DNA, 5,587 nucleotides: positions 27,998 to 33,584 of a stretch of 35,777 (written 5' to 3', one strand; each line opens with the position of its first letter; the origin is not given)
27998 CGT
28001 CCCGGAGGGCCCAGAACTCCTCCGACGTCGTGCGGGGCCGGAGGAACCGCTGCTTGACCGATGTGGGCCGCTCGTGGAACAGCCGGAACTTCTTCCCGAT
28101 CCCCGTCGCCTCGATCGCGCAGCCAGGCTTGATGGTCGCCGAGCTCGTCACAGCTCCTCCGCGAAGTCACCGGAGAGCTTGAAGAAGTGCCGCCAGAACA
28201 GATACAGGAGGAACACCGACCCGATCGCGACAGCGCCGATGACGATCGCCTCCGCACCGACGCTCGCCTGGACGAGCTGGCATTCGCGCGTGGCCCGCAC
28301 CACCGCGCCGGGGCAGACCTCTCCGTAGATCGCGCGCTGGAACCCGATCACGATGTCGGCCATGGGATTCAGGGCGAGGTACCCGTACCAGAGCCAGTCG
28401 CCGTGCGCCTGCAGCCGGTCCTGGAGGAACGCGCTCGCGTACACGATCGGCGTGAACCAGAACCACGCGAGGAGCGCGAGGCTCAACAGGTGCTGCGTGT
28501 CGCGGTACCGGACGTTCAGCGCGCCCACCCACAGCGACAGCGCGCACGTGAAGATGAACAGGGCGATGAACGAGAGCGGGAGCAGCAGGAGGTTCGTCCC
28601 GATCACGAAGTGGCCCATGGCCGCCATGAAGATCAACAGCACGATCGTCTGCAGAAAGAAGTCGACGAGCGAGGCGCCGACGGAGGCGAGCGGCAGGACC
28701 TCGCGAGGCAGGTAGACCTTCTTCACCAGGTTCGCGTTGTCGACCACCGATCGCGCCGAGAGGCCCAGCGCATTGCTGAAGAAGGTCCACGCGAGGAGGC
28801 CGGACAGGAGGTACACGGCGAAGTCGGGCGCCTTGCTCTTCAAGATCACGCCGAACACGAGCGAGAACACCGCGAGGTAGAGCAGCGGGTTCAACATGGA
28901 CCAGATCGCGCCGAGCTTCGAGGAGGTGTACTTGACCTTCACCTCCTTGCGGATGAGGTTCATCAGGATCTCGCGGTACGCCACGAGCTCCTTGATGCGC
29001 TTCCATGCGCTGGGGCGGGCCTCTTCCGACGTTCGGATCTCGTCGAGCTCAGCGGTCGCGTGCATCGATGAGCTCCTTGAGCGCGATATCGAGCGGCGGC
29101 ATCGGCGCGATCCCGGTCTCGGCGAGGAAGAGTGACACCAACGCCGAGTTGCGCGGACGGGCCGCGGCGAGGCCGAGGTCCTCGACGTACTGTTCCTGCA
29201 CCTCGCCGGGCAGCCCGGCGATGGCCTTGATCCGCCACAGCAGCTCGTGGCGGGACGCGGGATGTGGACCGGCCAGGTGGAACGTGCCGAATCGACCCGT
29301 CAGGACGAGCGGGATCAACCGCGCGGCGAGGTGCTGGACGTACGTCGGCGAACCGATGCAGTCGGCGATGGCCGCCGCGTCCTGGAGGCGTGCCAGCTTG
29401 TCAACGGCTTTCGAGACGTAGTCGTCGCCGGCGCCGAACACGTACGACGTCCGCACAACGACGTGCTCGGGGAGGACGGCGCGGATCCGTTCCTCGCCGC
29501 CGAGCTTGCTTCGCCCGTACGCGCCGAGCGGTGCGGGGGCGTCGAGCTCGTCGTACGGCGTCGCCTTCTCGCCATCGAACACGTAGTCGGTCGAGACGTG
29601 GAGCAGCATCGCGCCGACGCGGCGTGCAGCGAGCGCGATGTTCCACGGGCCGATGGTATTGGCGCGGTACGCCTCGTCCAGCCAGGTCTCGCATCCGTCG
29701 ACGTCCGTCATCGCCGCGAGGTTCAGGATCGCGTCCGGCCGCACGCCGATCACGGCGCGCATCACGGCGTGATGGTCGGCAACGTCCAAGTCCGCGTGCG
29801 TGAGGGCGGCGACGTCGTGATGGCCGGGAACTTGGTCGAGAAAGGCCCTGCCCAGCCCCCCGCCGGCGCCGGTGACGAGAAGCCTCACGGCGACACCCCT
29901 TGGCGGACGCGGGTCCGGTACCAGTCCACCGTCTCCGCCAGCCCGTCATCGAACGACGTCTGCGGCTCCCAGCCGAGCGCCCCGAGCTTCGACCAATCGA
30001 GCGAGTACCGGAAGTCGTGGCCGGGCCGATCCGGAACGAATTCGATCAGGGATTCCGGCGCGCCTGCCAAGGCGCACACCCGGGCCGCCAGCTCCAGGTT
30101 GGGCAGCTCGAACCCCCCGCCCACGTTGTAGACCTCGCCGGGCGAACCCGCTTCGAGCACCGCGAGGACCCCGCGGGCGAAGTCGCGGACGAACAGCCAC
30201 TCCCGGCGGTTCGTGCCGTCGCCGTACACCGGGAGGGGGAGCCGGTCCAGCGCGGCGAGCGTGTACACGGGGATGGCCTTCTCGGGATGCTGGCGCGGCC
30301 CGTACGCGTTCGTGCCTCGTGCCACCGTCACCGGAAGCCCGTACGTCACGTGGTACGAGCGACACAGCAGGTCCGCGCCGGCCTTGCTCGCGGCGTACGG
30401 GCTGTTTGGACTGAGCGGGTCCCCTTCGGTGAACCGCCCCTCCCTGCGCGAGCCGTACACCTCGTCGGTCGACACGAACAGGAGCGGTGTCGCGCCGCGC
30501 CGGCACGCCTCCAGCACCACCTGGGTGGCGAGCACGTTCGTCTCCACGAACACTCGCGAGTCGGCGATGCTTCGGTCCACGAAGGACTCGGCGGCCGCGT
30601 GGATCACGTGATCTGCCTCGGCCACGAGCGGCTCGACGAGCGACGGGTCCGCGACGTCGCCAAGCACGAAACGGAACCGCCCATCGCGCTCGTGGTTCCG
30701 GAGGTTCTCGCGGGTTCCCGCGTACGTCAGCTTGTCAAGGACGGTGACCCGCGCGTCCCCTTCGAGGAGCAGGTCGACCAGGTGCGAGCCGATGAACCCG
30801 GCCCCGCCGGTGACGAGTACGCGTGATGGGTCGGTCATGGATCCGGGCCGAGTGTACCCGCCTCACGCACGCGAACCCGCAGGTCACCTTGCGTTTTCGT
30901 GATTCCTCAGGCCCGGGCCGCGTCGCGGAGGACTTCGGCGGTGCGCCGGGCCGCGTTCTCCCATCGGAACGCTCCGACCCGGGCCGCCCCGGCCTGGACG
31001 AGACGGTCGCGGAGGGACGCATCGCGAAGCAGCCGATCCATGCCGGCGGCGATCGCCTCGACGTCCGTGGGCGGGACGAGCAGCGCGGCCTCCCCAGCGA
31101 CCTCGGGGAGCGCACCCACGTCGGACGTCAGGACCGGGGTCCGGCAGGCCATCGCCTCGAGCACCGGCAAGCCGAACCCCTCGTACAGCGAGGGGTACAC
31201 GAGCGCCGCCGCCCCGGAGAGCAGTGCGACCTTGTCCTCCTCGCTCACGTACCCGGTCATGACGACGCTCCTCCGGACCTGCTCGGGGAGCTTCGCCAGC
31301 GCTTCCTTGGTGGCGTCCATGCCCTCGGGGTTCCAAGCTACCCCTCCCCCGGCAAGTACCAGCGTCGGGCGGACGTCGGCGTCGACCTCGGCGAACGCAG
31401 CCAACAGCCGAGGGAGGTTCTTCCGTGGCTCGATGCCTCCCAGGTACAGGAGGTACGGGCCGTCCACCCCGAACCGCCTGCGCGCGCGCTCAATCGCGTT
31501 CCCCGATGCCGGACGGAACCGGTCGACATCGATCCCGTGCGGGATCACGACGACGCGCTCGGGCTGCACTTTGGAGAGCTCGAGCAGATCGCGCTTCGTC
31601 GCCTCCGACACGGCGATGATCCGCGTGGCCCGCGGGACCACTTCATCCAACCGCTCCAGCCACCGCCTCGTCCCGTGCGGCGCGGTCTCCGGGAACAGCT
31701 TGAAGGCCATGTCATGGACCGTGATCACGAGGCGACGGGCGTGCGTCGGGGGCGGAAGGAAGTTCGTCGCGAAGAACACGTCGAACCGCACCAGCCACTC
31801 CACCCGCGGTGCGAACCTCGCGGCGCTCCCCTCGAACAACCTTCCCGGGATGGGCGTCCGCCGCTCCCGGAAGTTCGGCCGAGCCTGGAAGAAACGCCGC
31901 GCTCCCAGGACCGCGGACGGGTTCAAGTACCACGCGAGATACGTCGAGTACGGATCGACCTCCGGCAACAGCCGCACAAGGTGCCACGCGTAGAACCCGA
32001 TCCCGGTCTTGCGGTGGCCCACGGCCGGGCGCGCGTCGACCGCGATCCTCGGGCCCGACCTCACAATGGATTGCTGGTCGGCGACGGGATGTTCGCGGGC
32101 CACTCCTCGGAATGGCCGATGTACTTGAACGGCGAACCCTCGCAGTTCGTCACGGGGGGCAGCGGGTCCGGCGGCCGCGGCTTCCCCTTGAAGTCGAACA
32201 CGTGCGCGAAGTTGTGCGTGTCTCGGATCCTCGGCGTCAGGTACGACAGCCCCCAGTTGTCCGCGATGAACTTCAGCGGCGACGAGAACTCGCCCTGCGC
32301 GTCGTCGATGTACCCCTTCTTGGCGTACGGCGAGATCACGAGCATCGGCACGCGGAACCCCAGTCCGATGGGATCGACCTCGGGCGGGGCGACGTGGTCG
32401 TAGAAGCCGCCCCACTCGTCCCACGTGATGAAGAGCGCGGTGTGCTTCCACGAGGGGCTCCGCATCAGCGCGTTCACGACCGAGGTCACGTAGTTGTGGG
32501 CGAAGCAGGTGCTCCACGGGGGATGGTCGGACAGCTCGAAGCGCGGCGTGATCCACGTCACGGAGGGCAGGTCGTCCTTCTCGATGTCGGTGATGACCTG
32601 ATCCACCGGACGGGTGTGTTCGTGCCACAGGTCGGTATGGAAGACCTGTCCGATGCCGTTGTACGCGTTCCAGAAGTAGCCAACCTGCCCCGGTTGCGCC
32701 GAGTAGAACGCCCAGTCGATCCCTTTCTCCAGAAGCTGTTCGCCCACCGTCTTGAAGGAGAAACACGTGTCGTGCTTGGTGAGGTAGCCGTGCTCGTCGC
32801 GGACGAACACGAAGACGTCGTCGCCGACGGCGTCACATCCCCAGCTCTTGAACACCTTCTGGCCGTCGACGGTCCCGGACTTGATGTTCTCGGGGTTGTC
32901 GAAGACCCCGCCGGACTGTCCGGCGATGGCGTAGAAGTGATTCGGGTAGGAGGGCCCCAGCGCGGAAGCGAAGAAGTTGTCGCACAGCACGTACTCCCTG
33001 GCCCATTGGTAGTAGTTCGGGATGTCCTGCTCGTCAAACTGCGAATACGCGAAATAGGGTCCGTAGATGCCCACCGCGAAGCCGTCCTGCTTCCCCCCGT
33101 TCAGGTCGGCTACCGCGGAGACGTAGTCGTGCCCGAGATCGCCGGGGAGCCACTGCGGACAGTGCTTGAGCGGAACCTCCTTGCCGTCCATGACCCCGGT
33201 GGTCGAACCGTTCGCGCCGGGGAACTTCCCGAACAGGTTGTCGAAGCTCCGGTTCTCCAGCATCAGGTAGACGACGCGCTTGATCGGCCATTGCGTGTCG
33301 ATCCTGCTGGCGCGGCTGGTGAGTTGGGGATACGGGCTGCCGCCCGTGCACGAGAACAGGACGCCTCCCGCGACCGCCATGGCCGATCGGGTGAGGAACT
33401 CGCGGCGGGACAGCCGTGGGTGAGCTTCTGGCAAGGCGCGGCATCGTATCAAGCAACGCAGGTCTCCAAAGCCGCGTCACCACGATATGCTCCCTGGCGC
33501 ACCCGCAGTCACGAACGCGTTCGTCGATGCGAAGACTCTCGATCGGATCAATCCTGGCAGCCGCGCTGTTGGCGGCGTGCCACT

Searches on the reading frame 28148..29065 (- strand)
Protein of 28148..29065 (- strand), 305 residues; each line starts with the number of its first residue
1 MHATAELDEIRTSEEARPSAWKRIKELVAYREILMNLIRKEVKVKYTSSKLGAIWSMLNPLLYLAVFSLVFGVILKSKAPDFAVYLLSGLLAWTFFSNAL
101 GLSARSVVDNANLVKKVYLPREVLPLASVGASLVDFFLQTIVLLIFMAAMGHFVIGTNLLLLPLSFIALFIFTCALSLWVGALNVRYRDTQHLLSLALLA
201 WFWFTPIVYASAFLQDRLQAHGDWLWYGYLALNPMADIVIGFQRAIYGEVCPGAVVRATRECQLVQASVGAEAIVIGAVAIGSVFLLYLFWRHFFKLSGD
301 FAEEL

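Call 74: search_protein_families(library=pfam, proteins=[window:28148-29065:-], max_evalue=0.001)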
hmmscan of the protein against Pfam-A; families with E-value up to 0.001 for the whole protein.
window:28148-29065:- (305 aa): 1 family
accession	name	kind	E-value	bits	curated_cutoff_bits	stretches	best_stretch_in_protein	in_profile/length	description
PF01061.29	ABC2_membrane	-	9.7e-17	61.6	26.9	1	37-216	6-188/211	ABC-2 type transporter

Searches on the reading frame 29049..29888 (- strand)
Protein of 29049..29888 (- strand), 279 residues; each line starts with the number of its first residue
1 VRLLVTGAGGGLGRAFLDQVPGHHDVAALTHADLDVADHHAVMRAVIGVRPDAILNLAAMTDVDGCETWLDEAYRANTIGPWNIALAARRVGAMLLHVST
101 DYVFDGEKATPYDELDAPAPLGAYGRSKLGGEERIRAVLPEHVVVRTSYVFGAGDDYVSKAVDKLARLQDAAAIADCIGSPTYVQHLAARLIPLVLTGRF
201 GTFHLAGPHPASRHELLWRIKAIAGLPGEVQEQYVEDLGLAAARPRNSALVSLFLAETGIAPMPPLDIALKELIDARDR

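Call 74: search_protein_families(library=pfam, proteins=[window:29049-29888:-], max_evalue=0.001)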
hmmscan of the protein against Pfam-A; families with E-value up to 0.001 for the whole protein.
window:29049-29888:- (279 aa): 6 families
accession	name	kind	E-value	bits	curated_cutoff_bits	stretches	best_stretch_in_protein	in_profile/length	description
PF04321.23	RmlD_sub_bind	-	1.4e-66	225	27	1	1-276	1-284/287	RmlD substrate binding domain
PF01370.27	Epimerase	-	4e-19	69.4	20.9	1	4-167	2-191/240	NAD dependent epimerase/dehydratase family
PF16363.11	GDP_Man_Dehyd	-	1.2e-11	45.2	27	1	21-136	46-165/332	GDP-mannose 4,6 dehydratase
PF02719.21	Polysacc_synt_2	-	1.1e-06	28.5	20.2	1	35-101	62-129/293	Polysaccharide biosynthesis protein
PF07993.18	NAD_binding_4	-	6.7e-05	22.6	20.1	1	52-152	90-209/258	Male sterility protein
PF01073.25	3Beta_HSD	-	0.00014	21.4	22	1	32-188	50-222/280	3-beta hydroxysteroid dehydrogenase/isomerase family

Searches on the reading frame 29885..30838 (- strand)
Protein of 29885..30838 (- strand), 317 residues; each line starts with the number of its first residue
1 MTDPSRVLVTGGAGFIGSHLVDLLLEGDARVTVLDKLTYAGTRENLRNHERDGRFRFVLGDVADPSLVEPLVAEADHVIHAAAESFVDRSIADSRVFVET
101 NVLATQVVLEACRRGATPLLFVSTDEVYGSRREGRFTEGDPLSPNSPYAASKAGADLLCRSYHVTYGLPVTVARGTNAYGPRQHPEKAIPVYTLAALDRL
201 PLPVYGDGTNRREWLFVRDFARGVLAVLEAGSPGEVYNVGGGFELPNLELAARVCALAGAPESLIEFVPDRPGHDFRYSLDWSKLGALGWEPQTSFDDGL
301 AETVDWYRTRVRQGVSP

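Call 74: search_protein_families(library=pfam, proteins=[window:29885-30838:-], max_evalue=0.001)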
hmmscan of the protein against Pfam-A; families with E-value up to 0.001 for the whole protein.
window:29885-30838:- (317 aa): 10 families
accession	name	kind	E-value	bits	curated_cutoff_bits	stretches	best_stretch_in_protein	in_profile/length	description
PF16363.11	GDP_Man_Dehyd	-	6.1e-69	233.4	27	1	8-303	1-332/332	GDP-mannose 4,6 dehydratase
PF01370.27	Epimerase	-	5.4e-63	213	20.9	1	7-240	1-240/240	NAD dependent epimerase/dehydratase family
PF04321.23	RmlD_sub_bind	-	2.8e-18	66.5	27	1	6-267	2-240/287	RmlD substrate binding domain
PF01073.25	3Beta_HSD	-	1e-17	64.5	22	1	8-221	1-222/280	3-beta hydroxysteroid dehydrogenase/isomerase family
PF07993.18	NAD_binding_4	-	6e-16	58.8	20.1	1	9-180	1-209/258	Male sterility protein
PF02719.21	Polysacc_synt_2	-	9.5e-13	48.4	20.2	1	7-127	1-131/293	Polysaccharide biosynthesis protein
PF13460.12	NAD_binding_10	-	4.7e-08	33.5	27.2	1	11-161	1-133/184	NAD(P)H-binding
PF00106.31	adh_short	-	1.4e-06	28.4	26.6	1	7-76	3-72/195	short chain dehydrogenase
PF05368.20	NmrA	-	0.00066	19.8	27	1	5-95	3-88/298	NmrA-like family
PF03435.24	Sacchrp_dh_NADP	-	0.00095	19.9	25.1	0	12-93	5-86/129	Saccharopine dehydrogenase NADP binding domain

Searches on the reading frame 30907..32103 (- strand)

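Call 74: search_protein_families(library=pfam, proteins=[window:30907-32103:-], max_evalue=0.001)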
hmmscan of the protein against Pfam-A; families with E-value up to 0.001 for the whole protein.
window:30907-32103:- (398 aa): 5 families
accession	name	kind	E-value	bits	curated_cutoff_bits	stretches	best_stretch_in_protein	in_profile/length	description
PF00534.26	Glycos_transf_1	-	9.5e-34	116.8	26.4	1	206-373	6-170/172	Glycosyl transferases group 1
PF13692.12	Glyco_trans_1_4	-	7.8e-30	104.4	27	1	216-361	2-142/142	Glycosyl transferases group 1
PF13439.12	Glyco_transf_4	-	7.7e-16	59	28.5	1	75-195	38-170/170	Glycosyltransferase Family 4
PF20706.3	GT4-conflict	-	3.8e-11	43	26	1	154-329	142-313/385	Family 4 Glycosyltransferase in conflict systems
PF13524.12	Glyco_trans_1_2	-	5.6e-06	26.8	25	1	279-377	28-130/144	Glycosyl transferase-like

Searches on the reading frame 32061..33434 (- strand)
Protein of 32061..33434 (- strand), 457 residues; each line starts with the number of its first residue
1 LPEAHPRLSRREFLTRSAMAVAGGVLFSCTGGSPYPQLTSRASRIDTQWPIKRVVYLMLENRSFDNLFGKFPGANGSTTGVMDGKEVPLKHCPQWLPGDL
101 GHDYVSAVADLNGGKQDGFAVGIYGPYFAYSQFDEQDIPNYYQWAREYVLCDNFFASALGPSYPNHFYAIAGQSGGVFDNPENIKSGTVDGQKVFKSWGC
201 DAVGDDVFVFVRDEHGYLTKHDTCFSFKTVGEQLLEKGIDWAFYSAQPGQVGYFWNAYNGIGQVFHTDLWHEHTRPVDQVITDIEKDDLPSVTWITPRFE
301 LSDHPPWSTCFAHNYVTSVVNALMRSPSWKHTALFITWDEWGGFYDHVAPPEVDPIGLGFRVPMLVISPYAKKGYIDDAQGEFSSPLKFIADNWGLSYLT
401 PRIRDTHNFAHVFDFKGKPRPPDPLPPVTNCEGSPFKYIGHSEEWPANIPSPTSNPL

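Call 74: search_protein_families(library=pfam, proteins=[window:32061-33434:-], max_evalue=0.001)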
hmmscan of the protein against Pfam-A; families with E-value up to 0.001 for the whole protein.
window:32061-33434:- (457 aa): 1 family
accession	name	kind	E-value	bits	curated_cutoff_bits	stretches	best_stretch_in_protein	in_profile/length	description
PF04185.19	Phosphoesterase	-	1e-70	239.1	23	1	51-396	1-355/356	Phosphoesterase family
